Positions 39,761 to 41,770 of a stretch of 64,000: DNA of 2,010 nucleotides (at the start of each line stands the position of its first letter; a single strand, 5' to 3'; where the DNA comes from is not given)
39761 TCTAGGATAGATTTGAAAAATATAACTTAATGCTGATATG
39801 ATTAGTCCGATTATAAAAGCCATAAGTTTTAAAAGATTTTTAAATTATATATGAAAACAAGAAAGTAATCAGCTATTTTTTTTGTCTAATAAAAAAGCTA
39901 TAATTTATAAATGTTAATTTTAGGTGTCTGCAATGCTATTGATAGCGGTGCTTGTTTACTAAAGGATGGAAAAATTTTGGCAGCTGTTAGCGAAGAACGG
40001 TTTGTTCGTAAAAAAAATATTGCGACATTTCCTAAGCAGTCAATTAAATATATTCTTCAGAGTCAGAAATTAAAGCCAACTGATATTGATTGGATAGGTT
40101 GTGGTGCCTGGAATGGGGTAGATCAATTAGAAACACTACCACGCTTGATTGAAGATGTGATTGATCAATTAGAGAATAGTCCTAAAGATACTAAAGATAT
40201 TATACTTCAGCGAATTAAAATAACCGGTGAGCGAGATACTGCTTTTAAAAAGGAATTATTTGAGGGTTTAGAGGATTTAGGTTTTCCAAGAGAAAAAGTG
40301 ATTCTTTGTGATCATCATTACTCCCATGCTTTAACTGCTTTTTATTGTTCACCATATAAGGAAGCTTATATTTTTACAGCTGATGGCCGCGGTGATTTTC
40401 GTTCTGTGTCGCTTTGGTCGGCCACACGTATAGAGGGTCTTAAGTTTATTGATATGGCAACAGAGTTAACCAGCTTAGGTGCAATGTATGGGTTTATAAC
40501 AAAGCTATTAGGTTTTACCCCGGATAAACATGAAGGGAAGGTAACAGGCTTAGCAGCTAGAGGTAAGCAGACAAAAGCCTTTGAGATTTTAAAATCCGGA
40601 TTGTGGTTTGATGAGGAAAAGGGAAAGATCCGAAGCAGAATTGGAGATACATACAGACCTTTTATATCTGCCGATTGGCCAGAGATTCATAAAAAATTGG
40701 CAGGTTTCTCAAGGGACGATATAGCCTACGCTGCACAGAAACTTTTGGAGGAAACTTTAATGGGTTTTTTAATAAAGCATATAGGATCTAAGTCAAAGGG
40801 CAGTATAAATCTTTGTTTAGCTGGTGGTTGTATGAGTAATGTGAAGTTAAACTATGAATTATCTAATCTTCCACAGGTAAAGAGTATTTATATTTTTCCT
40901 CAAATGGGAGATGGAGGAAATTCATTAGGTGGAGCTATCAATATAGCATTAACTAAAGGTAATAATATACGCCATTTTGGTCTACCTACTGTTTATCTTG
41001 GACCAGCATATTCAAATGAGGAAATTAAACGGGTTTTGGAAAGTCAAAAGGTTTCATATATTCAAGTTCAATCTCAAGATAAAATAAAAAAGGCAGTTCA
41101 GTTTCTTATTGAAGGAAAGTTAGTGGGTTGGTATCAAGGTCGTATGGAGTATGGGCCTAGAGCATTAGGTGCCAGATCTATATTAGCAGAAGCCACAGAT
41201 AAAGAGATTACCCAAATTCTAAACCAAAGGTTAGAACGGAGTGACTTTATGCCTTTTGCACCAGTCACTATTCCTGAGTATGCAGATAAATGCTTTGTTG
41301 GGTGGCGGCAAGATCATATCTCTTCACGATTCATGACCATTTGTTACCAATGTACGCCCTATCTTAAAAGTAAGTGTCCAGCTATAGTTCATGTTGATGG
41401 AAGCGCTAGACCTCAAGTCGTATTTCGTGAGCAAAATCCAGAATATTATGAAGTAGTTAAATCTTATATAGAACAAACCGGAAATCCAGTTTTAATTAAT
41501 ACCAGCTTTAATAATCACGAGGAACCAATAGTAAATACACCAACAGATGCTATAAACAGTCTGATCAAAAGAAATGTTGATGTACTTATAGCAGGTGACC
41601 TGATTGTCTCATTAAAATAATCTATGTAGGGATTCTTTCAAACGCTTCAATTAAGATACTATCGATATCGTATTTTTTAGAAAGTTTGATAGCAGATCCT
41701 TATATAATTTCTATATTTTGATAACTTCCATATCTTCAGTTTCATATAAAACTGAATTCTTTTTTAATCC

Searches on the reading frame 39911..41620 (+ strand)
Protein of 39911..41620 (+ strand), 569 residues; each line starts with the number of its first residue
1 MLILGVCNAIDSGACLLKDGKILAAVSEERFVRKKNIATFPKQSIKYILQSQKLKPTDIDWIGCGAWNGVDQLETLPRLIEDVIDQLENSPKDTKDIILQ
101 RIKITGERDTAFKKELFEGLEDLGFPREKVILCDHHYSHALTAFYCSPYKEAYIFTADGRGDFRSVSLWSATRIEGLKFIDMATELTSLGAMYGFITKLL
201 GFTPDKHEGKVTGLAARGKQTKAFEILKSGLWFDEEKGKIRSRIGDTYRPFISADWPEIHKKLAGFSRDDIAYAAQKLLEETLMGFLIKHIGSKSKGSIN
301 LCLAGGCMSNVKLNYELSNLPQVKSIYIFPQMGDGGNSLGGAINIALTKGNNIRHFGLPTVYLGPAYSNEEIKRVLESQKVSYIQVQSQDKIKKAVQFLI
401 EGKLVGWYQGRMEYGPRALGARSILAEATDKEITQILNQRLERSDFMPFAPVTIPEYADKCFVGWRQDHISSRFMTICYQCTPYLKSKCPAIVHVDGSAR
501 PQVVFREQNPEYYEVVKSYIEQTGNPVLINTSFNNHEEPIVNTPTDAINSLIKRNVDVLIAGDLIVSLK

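Call 13: search_protein_families(library=pfam, proteins=[window:39911-41620:+], max_evalue=0.001)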
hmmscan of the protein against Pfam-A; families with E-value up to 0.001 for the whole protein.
window:39911-41620:+ (569 aa): 2 families
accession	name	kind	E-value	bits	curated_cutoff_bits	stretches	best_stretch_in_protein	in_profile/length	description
PF16861.10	Carbam_trans_C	-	3.5e-57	193.1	27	1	397-566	2-168/170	Carbamoyltransferase C-terminus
PF02543.21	Carbam_trans_N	-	2.2e-43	149.4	24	1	3-343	2-346/346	Carbamoyltransferase N-terminus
